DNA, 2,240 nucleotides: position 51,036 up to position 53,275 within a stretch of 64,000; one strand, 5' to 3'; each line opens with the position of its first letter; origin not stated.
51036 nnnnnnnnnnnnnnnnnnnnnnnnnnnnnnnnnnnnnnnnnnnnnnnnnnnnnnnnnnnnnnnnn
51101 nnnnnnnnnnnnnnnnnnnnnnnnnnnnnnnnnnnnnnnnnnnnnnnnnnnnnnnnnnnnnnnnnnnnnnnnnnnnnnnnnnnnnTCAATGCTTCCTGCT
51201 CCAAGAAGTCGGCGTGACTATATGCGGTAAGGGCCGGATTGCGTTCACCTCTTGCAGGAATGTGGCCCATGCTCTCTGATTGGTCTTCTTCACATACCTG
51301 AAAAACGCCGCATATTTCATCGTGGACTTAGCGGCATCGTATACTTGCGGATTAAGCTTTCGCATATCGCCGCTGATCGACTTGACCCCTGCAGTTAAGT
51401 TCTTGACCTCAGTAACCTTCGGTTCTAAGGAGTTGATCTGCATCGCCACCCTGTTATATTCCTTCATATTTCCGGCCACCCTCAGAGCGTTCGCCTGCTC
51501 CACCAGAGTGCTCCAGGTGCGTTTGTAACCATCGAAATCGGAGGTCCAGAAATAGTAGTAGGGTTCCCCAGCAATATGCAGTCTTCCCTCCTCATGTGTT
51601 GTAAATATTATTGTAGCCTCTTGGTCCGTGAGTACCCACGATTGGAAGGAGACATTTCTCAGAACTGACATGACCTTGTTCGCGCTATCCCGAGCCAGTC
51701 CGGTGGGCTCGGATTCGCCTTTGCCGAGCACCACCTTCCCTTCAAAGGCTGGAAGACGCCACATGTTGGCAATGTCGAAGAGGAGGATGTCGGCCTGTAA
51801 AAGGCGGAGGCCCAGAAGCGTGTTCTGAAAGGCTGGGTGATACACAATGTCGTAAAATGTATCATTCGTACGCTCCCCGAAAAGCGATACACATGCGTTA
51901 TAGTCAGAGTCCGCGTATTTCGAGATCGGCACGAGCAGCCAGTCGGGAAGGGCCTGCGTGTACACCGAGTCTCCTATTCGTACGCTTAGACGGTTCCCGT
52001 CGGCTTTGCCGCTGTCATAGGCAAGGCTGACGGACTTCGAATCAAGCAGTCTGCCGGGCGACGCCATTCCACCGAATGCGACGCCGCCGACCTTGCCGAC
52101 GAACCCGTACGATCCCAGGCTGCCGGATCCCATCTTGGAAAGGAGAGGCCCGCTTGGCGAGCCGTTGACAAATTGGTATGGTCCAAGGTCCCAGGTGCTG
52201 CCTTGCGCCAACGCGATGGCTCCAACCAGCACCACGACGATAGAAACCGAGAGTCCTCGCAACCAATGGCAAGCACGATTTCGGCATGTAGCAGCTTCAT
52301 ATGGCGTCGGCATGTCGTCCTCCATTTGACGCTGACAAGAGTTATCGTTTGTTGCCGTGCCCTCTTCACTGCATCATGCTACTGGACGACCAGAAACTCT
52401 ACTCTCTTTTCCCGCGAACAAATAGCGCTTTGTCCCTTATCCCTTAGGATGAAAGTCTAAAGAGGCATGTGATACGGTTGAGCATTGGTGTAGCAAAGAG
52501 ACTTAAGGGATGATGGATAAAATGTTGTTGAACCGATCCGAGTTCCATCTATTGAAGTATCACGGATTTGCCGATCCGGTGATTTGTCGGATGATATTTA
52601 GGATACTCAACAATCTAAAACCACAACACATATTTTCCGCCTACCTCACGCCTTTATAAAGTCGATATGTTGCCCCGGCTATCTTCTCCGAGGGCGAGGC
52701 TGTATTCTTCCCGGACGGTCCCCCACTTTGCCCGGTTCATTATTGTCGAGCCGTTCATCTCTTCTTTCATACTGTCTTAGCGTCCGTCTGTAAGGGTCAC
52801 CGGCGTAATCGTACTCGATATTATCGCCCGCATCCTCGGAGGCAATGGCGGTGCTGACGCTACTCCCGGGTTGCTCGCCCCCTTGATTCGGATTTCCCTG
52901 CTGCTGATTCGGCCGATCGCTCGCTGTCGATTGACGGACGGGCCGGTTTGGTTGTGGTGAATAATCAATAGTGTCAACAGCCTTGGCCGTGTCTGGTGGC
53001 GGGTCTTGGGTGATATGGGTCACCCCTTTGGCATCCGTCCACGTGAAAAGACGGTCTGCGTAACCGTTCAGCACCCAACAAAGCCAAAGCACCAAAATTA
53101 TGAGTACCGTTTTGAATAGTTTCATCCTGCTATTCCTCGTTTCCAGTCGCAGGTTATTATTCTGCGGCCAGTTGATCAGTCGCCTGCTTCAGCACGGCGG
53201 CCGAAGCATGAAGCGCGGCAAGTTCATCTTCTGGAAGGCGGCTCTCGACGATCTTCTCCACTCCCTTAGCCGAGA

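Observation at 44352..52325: AT-rich six-gene island combining a TIR-TPR protein with three unrelated peptidases (S1, S8, C92): candidate uncharacterised conflict/defence system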

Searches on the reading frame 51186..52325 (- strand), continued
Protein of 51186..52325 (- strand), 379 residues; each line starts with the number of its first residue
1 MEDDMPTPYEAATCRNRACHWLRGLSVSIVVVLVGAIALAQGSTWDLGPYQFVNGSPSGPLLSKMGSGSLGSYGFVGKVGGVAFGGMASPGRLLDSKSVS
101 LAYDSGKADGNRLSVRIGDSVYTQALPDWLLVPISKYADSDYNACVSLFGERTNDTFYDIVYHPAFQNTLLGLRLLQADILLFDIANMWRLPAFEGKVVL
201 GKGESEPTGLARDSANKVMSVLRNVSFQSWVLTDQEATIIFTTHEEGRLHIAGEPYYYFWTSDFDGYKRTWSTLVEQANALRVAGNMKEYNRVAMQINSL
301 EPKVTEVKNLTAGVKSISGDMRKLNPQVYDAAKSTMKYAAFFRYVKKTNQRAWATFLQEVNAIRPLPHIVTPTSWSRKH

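Call 63: search_protein_families(library=pfam, proteins=[L011:2699-3343:+, L015:5872-10122:+, L008:11225-13750:-, L027:865-3609:-, L011:561-2702:+, L011:8710-9693:+, L016:2785-4866:+, L029:7810-9570:+, L031:10992-13949:+, L034:2612-4303:+], max_evalue=0.001)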
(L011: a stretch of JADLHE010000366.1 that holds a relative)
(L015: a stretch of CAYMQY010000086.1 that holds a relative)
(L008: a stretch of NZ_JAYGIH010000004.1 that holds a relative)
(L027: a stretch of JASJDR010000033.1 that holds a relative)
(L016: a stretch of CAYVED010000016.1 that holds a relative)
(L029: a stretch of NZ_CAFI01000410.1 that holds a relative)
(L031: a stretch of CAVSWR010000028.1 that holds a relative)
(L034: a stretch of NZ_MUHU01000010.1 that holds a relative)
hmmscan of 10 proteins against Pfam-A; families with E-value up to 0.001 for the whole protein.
L011:2699-3343:+ (214 aa): 2 families
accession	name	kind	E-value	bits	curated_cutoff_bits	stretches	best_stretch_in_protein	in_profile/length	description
PF00072.30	Response_reg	-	9e-28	97.1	30.2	1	4-116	1-111/111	Response regulator receiver domain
PF00196.25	GerE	-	4.8e-17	61.8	23.5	1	151-205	3-57/57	Bacterial regulatory proteins, luxR family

L015:5872-10122:+ (1416 aa): 7 families
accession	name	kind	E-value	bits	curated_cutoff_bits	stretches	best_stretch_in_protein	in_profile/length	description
PF02518.31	HATPase_c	-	2.8e-31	108.7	26.4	1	963-1075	2-110/111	Histidine kinase-, DNA gyrase B-, and HSP90-like ATPase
PF07494.17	Reg_prop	-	1.2e-21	74.5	20.4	0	44-66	1-23/24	Two component regulator propeller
PF00072.30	Response_reg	-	2.2e-21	76.5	30.2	1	1204-1278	42-110/111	Response regulator receiver domain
PF12833.13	HTH_18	-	4.1e-19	69.1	33.6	1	1340-1416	1-76/80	Helix-turn-helix domain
PF00512.31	HisKA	-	5.8e-18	65.1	26.9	1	849-915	1-66/66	His Kinase A (phospho-acceptor) domain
PF00165.29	HTH_AraC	-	4.5e-08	33.5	26.6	0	1338-1367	12-41/42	Bacterial regulatory helix-turn-helix proteins, AraC family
PF07495.19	Y_Y_Y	-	5.6e-07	29.8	26.6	1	723-786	1-65/65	Y_Y_Y domain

L008:11225-13750:- (841 aa): 13 families
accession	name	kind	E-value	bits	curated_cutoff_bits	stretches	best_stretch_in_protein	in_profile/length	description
PF13424.12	TPR_12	-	1.2e-37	128.4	30.1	3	629-704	2-77/77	Tetratricopeptide repeat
PF13374.12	TPR_10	-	2.4e-32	110.4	27.5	2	671-712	1-42/42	Tetratricopeptide repeat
PF24885.1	TPR_NPHP3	-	3.8e-23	82.6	100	3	610-697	122-208/239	Nephrocystin-3 TPR domain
PF00931.28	NB-ARC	-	1.3e-19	70.9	23.5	1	106-313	4-227/248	NB-ARC domain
PF00515.34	TPR_1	-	2.7e-17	62.2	27.8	1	672-700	1-29/34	Tetratricopeptide repeat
PF07719.23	TPR_2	-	6.5e-16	57.5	27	0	767-797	1-31/34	Tetratricopeptide repeat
PF13181.12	TPR_8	-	6.3e-14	51.3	25.7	0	672-700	1-29/34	Tetratricopeptide repeat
PF13176.12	TPR_7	-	9.8e-12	44.4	27.9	0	591-621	3-33/36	Tetratricopeptide repeat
PF13191.12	AAA_16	-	5e-07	30.8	32.6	1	99-169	1-69/167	AAA ATPase domain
PF13431.12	TPR_17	-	5e-07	29.9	24.4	0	705-729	4-28/34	Tetratricopeptide repeat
PF19954.5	EAD10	-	4.2e-06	27.1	24.1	1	2-82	4-75/77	Effector-associated domain 10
PF13432.12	TPR_16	-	0.00013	22.7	32.7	0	593-656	3-57/65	Tetratricopeptide repeat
PF01637.24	ATPase_2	-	0.00028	21.2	33.2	0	100-149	1-49/225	ATPase domain predominantly from Archaea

L027:865-3609:- (914 aa): 22 families
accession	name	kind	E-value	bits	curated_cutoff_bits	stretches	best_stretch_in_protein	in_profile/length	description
PF13374.12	TPR_10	-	6.1e-94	306.1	27.5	8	557-598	1-42/42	Tetratricopeptide repeat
PF13424.12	TPR_12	-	6.4e-88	289.5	30.1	5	640-715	1-76/77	Tetratricopeptide repeat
PF24885.1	TPR_NPHP3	-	3.2e-70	236.7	100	5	516-632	99-215/239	Nephrocystin-3 TPR domain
PF00515.34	TPR_1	-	1.2e-51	170.9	27.8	8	684-714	1-31/34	Tetratricopeptide repeat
PF07719.23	TPR_2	-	9.7e-41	135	27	5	559-587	2-30/34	Tetratricopeptide repeat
PF13176.12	TPR_7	-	3.7e-36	120.5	27.9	5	560-593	1-34/36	Tetratricopeptide repeat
PF13181.12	TPR_8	-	5.4e-28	95.2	25.7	1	684-715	1-32/34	Tetratricopeptide repeat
PF13432.12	TPR_16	-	6.7e-23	81.2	32.7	2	564-628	3-59/65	Tetratricopeptide repeat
PF17874.7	TPR_MalT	-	1e-22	81.3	45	3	522-673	46-192/336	MalT-like TPR region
PF13431.12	TPR_17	-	3.5e-16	58.5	24.4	0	720-746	7-33/34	Tetratricopeptide repeat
PF00931.28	NB-ARC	-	2.6e-15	56.8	23.5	1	67-282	3-228/248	NB-ARC domain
PF13428.12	TPR_14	-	7.6e-13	48.2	23.5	0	648-672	7-31/44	Tetratricopeptide repeat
PF14559.12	TPR_19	-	1.8e-11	44.6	25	2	569-627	2-52/68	Tetratricopeptide repeat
PF07720.18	TPR_3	-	1e-08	35.4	20.7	0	690-715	7-32/34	Tetratricopeptide repeat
PF21325.3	SHPRH_helical-1st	-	1.6e-07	31.9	27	0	636-693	18-75/95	E3 ubiquitin-protein ligase SHPRH, first helical domain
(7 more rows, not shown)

L011:561-2702:+ (713 aa): 13 families
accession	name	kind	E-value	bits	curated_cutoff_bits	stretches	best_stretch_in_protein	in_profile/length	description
PF13424.12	TPR_12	-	1.4e-26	93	30.1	3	221-288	7-76/77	Tetratricopeptide repeat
PF00515.34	TPR_1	-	4.9e-23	80.4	27.8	2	257-285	1-29/34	Tetratricopeptide repeat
PF13374.12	TPR_10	-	1.9e-16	59.9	27.5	0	257-289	2-34/42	Tetratricopeptide repeat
PF07719.23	TPR_2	-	2.1e-16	59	27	0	258-287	2-31/34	Tetratricopeptide repeat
PF13176.12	TPR_7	-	2.8e-13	49.2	27.9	0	181-201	4-24/36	Tetratricopeptide repeat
PF02518.31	HATPase_c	-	2.9e-13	50.7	26.4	1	621-710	4-110/111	Histidine kinase-, DNA gyrase B-, and HSP90-like ATPase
PF13181.12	TPR_8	-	2.3e-12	46.4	25.7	0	176-205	1-30/34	Tetratricopeptide repeat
PF07730.19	HisKA_3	-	4.3e-11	43.6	24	1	513-577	1-65/68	Histidine kinase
PF14938.12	SNAP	-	1.7e-10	41.3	25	2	268-374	85-192/282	Soluble NSF attachment protein, SNAP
PF13432.12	TPR_16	-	3.8e-08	34.1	32.7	0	230-287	10-61/65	Tetratricopeptide repeat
PF17874.7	TPR_MalT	-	1.1e-05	25.4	45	0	79-173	23-116/336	MalT-like TPR region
PF13428.12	TPR_14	-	7.6e-05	23.5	23.5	0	339-374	3-38/44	Tetratricopeptide repeat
PF10602.15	RPN7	-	0.00017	21.8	29.6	0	255-368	34-144/174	26S proteasome subunit RPN7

L011:8710-9693:+ (327 aa): 1 family
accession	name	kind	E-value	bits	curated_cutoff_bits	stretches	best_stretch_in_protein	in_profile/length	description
PF00656.27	Peptidase_C14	-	4.2e-19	69.6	21.4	1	1-205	1-211/233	Caspase domain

L016:2785-4866:+ (693 aa): 38 families (the best 25 are shown)
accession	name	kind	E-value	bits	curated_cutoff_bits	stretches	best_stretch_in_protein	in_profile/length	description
PF25174.1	Beta-prop_THOC3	-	1.6e-43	149.1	305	2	360-568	60-267/272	THOC3 beta-propeller domain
PF00400.38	WD40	-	5.4e-34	115.6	27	2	462-499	2-39/39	WD domain, G-beta repeat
PF25173.1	Beta-prop_WDR3_1st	-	1.7e-33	116.3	154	2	363-542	3-183/184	WDR3 first beta-propeller domain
PF24814.1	WD40_Prp19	-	2.6e-33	115.7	320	2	442-633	19-216/281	Prp19 WD40 domain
PF25175.1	Beta-prop_WDR5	-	4.4e-30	105.4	250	2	448-633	71-263/296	WDR5 beta-propeller domain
PF24817.1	WD40_WDHD1_1st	-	1.4e-26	93.8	109.9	2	434-507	90-164/291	WDHD1 first WD40 domain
PF25168.1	Beta-prop_WDR36-Utp21_2nd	-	4.2e-26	92.5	84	1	327-528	93-295/335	WDR36/Utp21 second beta-propeller domain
PF24805.1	EIF3I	-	6.5e-25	88.4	200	2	435-535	15-114/324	EIF3I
PF25391.1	WD40_Gbeta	-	7.7e-25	88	150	3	449-529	162-241/340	G protein beta WD-40 repeat protein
PF24807.1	WD40_CDC20-Fz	-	1.1e-24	87.7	200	1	360-621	20-292/292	CDC20/Fizzy WD40 domain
PF23414.1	Beta-prop_EML_2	-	2.2e-24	86.7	90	2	404-551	13-161/266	Echinoderm microtubule-associated protein second beta-propeller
PF25172.1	Beta-prop_WDR3_2nd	-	1.5e-21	77.3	140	1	396-639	6-262/293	WDR3 second beta-propeller domain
PF23393.2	Beta-prop_WDR90_POC16_2nd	-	7.7e-21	75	60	1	515-622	179-291/291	WDR90/POC16, second beta-propeller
PF24796.1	WDR55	-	2.1e-19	70.2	200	2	367-501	29-167/296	WDR55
PF25460.1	Beta-prop_Aladin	-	1.2e-17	64.5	171.1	3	560-659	115-221/340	Aladin seven-bladed propeller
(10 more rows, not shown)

L029:7810-9570:+ (586 aa): 8 families
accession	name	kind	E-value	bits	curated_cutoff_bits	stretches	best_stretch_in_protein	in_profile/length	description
PF13424.12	TPR_12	-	1.1e-30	106.1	30.1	5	324-393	4-73/77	Tetratricopeptide repeat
PF13374.12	TPR_10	-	3.6e-15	55.9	27.5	1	324-361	3-40/42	Tetratricopeptide repeat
PF07719.23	TPR_2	-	4.6e-11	42.4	27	0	324-354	2-32/34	Tetratricopeptide repeat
PF00515.34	TPR_1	-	1.3e-10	41.1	27.8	0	241-267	3-29/34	Tetratricopeptide repeat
PF24885.1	TPR_NPHP3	-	3.6e-09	36.8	100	1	281-397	99-215/239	Nephrocystin-3 TPR domain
PF13181.12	TPR_8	-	7.6e-08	32.4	25.7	0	365-392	1-28/34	Tetratricopeptide repeat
PF14559.12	TPR_19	-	4.8e-05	24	25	0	138-191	6-59/68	Tetratricopeptide repeat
PF13431.12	TPR_17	-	0.00015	22.2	24.4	0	198-217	14-33/34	Tetratricopeptide repeat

L031:10992-13949:+ (985 aa): 3 families
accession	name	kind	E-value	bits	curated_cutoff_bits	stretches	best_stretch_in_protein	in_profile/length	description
PF12770.12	CHAT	-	3.2e-35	122.4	24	1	689-966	5-272/289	CHAT domain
PF13424.12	TPR_12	-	5.5e-09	36.5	30.1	0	337-391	21-77/77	Tetratricopeptide repeat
PF14938.12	SNAP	-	1.7e-08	34.7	25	1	289-387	87-183/282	Soluble NSF attachment protein, SNAP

L034:2612-4303:+ (563 aa): 2 families
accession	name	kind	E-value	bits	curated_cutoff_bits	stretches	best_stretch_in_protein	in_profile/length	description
PF13676.11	TIR_2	-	1.8e-12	48.3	28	1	7-112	1-98/122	TIR domain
PF12895.13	ANAPC3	-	0.00031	21.4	27.2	0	413-478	13-75/82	Anaphase-promoting complex, cyclosome, subunit 3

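Call 65: search_protein_families(library=pfam, proteins=[L025:10015-11694:+, L025:11782-13290:-, L025:8498-9808:-, L006:11728-12528:+, L007:8038-9279:+, L026:5080-7239:-, L030:7292-9802:+, L033:794-3424:+, L029:3117-5870:+, L020:11106-11666:+], max_evalue=0.001)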
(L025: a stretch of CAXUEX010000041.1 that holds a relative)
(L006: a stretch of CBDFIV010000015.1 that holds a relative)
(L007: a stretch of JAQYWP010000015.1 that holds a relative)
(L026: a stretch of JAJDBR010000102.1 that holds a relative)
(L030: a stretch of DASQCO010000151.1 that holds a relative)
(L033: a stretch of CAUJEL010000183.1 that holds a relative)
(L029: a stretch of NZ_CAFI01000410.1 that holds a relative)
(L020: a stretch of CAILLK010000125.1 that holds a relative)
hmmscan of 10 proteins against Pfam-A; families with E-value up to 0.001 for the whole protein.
L025:10015-11694:+ (559 aa): 0 families

L025:11782-13290:- (502 aa): 3 families
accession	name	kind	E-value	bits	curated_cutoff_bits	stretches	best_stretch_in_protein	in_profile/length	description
PF13522.11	GATase_6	-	5.7e-14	52.7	27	1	92-212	9-120/130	Glutamine amidotransferase domain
PF13537.11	GATase_7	-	3.5e-12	46.8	25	1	110-214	10-108/123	Glutamine amidotransferase domain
PF00156.33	Pribosyltran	-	1.9e-07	31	26.3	1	305-404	27-119/158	Phosphoribosyl transferase domain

L025:8498-9808:- (436 aa): 0 families

L006:11728-12528:+ (266 aa): 3 families
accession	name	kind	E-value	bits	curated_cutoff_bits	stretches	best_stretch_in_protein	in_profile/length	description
PF00924.24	MS_channel_2nd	-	1.3e-16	60.9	20.2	1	101-166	2-67/68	Mechanosensitive ion channel, beta-domain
PF21082.3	MS_channel_3rd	-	9.8e-14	52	21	1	172-253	2-88/88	Mechanosensitive ion channel MscS, C-terminal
PF21088.3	MS_channel_1st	-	1.2e-05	25.6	23.1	1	63-99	6-42/42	Mechanosensitive ion channel, transmembrane helices 2/3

L007:8038-9279:+ (413 aa): 0 families

L026:5080-7239:- (719 aa): 5 families
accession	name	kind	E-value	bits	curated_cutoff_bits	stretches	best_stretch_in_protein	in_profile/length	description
PF17941.7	PP_kinase_C_1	-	6.3e-78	260.5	25.7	1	358-522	2-166/167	Polyphosphate kinase C-terminal domain 1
PF13090.12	PP_kinase_C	-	1.8e-63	213.5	25.8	1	529-697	1-167/172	Polyphosphate kinase C-terminal domain 2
PF02503.22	PP_kinase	-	1.3e-58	198.2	31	1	139-331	1-183/183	Polyphosphate kinase middle domain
PF13089.11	PP_kinase_N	-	1e-38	132.3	23.8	1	25-131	1-107/107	Polyphosphate kinase N-terminal domain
PF13091.12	PLDc_2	-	1.1e-08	35.4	27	0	402-470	19-91/132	PLD-like domain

L030:7292-9802:+ (836 aa): 1 family
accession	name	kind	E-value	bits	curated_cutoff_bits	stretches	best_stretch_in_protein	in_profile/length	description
PF13948.11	DUF4215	-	5e-37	126.4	27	4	147-187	7-46/47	Domain of unknown function (DUF4215)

L033:794-3424:+ (876 aa): 2 families
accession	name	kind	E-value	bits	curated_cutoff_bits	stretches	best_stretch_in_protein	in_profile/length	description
PF19313.5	DUF5916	-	3.9e-73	247.5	22.6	1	231-873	2-562/572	Domain of unknown function (DUF5916)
PF06452.16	CBM9_1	-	3.6e-09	37.2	23.4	1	38-192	1-146/185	Carbohydrate family 9 binding domain-like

L029:3117-5870:+ (917 aa): 0 families

L020:11106-11666:+ (186 aa): 0 families

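Call 71: search_protein_representatives(alignment_id=A1)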
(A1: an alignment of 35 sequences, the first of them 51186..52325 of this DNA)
Query: 35 sequences, 426 profile positions. Proteins with E-value up to 0.001 (for the whole library): 900; up to 1e-10: 801; up to 1e-30: 566. The best 150 are listed.
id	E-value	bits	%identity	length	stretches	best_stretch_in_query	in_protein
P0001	8.8e-158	541.8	-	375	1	5-367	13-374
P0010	1.2e-151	521.6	-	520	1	5-367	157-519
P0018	2.6e-151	520.5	-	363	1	6-366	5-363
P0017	1.1e-147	508.5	-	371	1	14-366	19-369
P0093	3.5e-145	500.2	-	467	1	1-426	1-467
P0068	1.1e-142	492.1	-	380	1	13-369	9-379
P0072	3.0e-139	480.7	-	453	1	9-375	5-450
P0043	1.2e-135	468.8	-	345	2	11-252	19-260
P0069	4.2e-134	463.7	-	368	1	11-366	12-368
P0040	3.0e-133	460.9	-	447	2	14-306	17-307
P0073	8.0e-132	456.2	-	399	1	10-369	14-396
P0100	2.6e-131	454.5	-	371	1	42-367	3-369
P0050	6.1e-131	453.3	-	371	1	17-369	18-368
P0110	2.1e-130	451.5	-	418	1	9-368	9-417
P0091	8.5e-130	449.6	-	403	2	104-378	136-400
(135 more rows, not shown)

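Call 85: search_protein_families(library=pfam, alignment_id=A3, max_evalue=0.0001)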
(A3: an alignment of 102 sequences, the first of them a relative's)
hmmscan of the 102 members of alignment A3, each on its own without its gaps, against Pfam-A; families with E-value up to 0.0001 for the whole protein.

A. member 1, L001:3492-6329:+ (945 aa): 1 family
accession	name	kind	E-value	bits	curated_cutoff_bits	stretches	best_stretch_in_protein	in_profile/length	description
PF13809.12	Tubulin_2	-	6e-48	164.3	27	1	34-369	1-354/356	Tubulin like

B. families by the number of members that match (of 102 scanned): 170 families (the first 25 are shown)
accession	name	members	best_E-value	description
PF13424.12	TPR_12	5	6.4e-88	Tetratricopeptide repeat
PF13676.11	TIR_2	5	1.8e-15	TIR domain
PF13374.12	TPR_10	4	6.1e-94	Tetratricopeptide repeat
PF24885.1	TPR_NPHP3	4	3.2e-70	Nephrocystin-3 TPR domain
PF00515.34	TPR_1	4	1.2e-51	Tetratricopeptide repeat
PF07719.23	TPR_2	4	9.7e-41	Tetratricopeptide repeat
PF00072.30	Response_reg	4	4e-32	Response regulator receiver domain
PF13181.12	TPR_8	4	5.4e-28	Tetratricopeptide repeat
PF00656.27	Peptidase_C14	4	9.7e-20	Caspase domain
PF13191.12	AAA_16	4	2.2e-10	AAA ATPase domain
PF13176.12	TPR_7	3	3.7e-36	Tetratricopeptide repeat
PF00931.28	NB-ARC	3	1.3e-19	NB-ARC domain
PF13431.12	TPR_17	3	6.1e-18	Tetratricopeptide repeat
PF08937.16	ThsB_TIR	3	5.3e-16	Thoeris protein ThsB, TIR-like domain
PF14559.12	TPR_19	3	1.8e-11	Tetratricopeptide repeat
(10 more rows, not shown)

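Call 86: search_protein_families(library=padloc, alignment_id=A3, max_evalue=0.00001)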
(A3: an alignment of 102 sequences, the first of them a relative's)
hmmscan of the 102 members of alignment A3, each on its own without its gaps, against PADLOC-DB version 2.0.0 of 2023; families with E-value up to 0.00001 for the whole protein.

A. member 1, L001:3492-6329:+ (945 aa): 0 families

B. families by the number of members that match (of 102 scanned): 34 families (the first 25 are shown)
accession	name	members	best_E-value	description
PDLC02987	caspase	4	9.2e-21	-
PDLC01169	TPR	2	2e-21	TPR repeats containing protein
PDLC00405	SduA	2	1.8e-13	DUF4263 domain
PDLC05062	PDC-S66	2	7.1e-11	-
PDLC00426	ThsB1|ThsB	2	2.2e-06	TIR-like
PDLC04832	PDC-S03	1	7.7e-49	-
PDLC04833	PDC-S03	1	1.1e-26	-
PDLC04834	PDC-S03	1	5.3e-25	-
PDLC02614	DrmC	1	2e-18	DrmC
PDLC01720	Csa3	1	7.6e-17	Csa3_1_CAS-I-II-III-IV-V-VI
PDLC05050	PDC-S60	1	3.4e-16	-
PDLC01438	Csa3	1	1.5e-14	"CAS-I,CAS-II,CAS-III,CAS-IV,CAS-V,CAS-VI; associated_signaling"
PDLC02585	DrmC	1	1.4e-11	DrmC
PDLC04835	PDC-S03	1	6e-11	-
PDLC02595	DrmC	1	6.9e-09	DrmC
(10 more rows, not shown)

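Call 88: search_solved_structures(query=A1, max_evalue=10)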
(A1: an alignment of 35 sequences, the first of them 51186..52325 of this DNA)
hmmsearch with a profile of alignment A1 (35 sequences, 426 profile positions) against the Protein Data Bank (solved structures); distinct sequences matched with E-value up to 10: 4.
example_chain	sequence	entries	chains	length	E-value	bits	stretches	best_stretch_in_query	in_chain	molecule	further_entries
6gaj_A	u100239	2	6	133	0.71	11.6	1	265-311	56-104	Outer capsid protein sigma-1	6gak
2wpq_A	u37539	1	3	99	1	11.1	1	263-324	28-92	TRIMERIC AUTOTRANSPORTER ADHESIN FRAGMENT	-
3iv1_A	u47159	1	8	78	2.5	9.8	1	256-311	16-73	Tumor susceptibility gene 101 protein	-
5app_A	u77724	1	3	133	5.6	8.6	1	253-325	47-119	General control protein GCN4,GENERAL CONTROL PROTEIN GCN4, OUTER MEMBRANE PROTEIN 100,Gene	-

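Call 103: find_related_loci(query=A1, collection=viral_contigs, flank=8000)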
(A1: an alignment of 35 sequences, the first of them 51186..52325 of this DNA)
Query A1 (379 aa) in viral_contigs; peptide patterns used: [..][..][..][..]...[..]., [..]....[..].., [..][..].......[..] (x = any residue, [..] = any of these).
39 stretches matched a pattern, but none encodes a relative of the query by tblastn (E <= 1e-3).

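Call 105: search_dna_similar(query=window:51186-52313:-, collection=plasmids, mode=protein, max_rows=15, max_evalue=0.00001)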
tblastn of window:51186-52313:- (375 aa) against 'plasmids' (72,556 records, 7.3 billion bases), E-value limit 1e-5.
No match.

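Call 117: search_protein_families(library=padloc, alignment_id=A5, max_evalue=0.00001)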
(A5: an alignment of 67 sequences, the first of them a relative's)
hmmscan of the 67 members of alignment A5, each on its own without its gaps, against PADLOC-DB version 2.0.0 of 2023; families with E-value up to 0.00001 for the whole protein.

A. member 1, L001:17156-18661:+ (501 aa): 0 families

B. families by the number of members that match (of 67 scanned): 20 families
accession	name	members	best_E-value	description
PDLC04140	mad8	2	1.2e-07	mads_8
PDLC01097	C3a214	1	1.6e-22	GlgB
PDLC02503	BrxHI|BrxHII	1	2.7e-22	BrxHI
PDLC01169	TPR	1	4.3e-20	TPR repeats containing protein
PDLC03928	PsyrT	1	1e-16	-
PDLC02861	DpdF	1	5.5e-14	DpdF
PDLC03960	SngC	1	1.2e-13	-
PDLC02864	DpdF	1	3.9e-13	DpdF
PDLC02707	PbeA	1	3.5e-12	PbeA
PDLC02501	BrxHI|BrxHII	1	8.4e-11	BrxHI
PDLC02870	DpdF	1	3.9e-10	DpdF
PDLC02877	DpdH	1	5.6e-09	DpdH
PDLC01439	typeIV_DinG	1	2.8e-08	CAS-IV-A; associated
PDLC01770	Cas3g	1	9.7e-07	-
PDLC00659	HmaA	1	1.2e-06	SNF2 helicase / DEAD-box helicase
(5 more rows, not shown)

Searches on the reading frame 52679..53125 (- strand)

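Call 4: search_protein_families(library=pfam, proteins=[window:52679-53125:-], max_evalue=0.01)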
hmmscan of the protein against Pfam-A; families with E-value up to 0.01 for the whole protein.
window:52679-53125:- (148 aa): 1 family
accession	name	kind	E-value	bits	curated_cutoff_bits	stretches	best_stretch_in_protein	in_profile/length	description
PF13511.11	DUF4124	-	6.6e-08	33.1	22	1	22-67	10-54/56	Domain of unknown function (DUF4124)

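Call 5: search_protein_families(library=padloc, proteins=[window:52679-53125:-], max_evalue=0.01)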
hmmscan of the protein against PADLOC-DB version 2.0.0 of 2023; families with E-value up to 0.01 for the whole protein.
window:52679-53125:- (148 aa): 0 families

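Call 24: search_protein_families(library=ncbifam, proteins=[window:52679-53125:-], max_evalue=0.01)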
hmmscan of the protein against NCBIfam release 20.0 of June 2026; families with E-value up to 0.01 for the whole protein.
window:52679-53125:- (148 aa): 0 families
